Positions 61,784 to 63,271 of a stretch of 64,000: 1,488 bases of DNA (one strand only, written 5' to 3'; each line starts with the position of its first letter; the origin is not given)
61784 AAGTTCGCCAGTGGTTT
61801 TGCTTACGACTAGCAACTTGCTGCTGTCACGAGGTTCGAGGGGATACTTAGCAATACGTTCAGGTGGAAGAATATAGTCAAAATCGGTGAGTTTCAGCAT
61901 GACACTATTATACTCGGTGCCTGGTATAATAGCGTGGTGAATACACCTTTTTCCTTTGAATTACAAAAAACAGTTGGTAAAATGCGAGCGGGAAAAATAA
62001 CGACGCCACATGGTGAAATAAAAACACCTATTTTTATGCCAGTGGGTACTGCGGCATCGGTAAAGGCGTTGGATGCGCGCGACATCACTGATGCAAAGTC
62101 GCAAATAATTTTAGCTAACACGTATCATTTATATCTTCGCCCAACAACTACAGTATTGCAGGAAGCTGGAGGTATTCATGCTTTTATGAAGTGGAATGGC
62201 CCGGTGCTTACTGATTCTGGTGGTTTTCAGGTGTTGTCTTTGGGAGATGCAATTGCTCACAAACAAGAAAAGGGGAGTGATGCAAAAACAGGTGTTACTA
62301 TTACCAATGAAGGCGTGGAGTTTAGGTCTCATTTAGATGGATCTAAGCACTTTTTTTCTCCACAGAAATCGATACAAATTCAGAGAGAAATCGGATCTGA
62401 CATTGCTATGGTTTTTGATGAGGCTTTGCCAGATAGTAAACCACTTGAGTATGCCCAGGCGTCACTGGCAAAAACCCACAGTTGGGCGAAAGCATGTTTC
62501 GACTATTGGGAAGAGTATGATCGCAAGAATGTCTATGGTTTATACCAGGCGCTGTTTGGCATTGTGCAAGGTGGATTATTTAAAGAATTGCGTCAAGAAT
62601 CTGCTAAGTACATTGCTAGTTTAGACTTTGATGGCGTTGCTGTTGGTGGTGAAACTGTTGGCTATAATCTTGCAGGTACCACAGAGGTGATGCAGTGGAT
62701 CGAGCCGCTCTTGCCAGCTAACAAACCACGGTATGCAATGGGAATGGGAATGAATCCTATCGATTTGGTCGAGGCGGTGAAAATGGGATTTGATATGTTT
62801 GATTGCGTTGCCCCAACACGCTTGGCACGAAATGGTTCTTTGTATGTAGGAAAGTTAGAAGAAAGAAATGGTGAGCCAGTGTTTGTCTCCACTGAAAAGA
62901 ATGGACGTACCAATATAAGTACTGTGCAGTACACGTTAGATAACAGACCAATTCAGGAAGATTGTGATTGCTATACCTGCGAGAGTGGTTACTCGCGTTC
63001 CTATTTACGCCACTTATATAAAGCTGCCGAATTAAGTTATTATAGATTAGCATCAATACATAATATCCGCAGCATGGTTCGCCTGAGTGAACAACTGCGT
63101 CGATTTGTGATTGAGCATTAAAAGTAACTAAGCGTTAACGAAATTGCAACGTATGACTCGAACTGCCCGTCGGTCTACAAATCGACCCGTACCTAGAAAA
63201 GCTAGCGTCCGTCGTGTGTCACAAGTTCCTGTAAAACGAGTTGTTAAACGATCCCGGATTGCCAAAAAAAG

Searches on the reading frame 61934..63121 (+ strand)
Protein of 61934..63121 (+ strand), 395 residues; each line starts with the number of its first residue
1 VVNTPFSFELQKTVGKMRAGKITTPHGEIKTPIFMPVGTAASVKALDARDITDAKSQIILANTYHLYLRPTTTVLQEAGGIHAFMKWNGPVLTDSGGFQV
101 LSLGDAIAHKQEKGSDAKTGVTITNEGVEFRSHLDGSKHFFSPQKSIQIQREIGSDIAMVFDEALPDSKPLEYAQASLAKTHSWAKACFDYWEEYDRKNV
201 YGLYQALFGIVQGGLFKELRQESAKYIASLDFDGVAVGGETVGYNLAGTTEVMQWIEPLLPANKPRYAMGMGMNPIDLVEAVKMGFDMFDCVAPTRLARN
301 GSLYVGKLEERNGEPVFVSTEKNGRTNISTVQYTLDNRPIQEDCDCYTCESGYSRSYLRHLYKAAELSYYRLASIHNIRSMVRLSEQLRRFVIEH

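Call 70: search_protein_families(library=pfam, proteins=[window:61934-63121:+], max_evalue=0.0001)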
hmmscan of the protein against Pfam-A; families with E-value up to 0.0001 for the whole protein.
window:61934-63121:+ (395 aa): 1 family
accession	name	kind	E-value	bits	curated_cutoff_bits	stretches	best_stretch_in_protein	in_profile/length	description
PF01702.25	TGT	-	1.1e-125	419.9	26.3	1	17-391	3-338/357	Queuine tRNA-ribosyltransferase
